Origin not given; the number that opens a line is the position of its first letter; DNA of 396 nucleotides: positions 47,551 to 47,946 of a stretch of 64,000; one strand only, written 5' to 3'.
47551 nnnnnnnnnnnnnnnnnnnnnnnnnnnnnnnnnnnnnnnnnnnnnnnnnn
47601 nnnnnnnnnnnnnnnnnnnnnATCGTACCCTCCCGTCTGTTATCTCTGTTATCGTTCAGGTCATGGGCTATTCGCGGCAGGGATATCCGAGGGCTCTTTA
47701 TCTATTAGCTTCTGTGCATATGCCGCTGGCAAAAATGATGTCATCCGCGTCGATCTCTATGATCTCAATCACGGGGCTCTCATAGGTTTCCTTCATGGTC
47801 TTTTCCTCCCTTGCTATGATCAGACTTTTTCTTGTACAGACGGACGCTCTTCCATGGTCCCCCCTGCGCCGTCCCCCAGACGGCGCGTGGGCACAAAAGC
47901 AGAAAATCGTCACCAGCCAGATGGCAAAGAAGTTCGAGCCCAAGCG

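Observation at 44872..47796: RiPP-like locus: 32-aa single-Cys precursor candidate followed by two tandem paralogous radical SAM/SPASM maturases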

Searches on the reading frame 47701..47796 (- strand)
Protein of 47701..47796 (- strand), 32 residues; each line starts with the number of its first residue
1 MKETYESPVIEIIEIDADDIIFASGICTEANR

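Call 3: search_protein_families(library=ncbifam, proteins=[window:47701-47796:-], max_evalue=1)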
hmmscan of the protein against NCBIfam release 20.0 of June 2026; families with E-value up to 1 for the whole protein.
seq(32 aa): 0 families

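Call 4: search_protein_families(library=pfam, proteins=[window:47701-47796:-], max_evalue=1)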
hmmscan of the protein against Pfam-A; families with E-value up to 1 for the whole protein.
seq(32 aa): 0 families

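Call 75: find_encoding_contigs(protein=window:47701-47796:-, flank=1200, max_places=10)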
Protein seq(32 aa) (32 aa): 10 contigs read that carry it; 10 places shown.
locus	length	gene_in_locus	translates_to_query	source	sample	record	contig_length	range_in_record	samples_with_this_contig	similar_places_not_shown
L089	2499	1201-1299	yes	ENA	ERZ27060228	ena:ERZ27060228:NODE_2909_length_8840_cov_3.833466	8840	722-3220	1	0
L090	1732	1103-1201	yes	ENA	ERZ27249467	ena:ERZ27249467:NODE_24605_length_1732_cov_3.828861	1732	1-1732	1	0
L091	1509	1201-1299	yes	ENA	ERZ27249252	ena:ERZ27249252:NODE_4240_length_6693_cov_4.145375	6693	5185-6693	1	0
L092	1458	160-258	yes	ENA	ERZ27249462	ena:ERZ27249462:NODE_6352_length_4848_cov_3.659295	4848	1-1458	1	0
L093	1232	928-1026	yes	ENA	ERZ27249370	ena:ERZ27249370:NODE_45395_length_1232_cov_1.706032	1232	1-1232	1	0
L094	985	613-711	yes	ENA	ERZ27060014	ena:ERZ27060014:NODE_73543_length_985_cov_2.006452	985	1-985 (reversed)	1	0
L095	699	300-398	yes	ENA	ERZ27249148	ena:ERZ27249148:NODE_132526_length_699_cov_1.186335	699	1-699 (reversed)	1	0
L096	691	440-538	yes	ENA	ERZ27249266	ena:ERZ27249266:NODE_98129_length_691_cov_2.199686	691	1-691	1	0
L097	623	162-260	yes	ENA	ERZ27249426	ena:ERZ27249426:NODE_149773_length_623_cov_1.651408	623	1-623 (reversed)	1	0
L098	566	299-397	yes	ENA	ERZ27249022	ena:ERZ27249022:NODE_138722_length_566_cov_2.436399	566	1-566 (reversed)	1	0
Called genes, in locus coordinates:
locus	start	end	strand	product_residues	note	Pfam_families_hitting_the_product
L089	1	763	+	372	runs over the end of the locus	PF13671:AAA_33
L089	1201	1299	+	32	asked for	-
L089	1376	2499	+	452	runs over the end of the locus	PF13353:Fer4_12, PF04055:Radical_SAM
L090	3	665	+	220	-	?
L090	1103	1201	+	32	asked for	-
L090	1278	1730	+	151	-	?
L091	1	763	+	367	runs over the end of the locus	PF13671:AAA_33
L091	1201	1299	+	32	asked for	-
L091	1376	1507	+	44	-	?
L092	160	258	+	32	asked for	-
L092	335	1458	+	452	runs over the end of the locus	PF13353:Fer4_12, PF04055:Radical_SAM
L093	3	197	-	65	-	?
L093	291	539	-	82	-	PF12116:SpoIIID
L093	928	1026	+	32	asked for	-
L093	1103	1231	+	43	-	?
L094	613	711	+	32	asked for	-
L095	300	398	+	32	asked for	-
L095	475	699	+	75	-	?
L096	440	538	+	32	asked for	-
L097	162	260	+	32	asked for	-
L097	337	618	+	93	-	-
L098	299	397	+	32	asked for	-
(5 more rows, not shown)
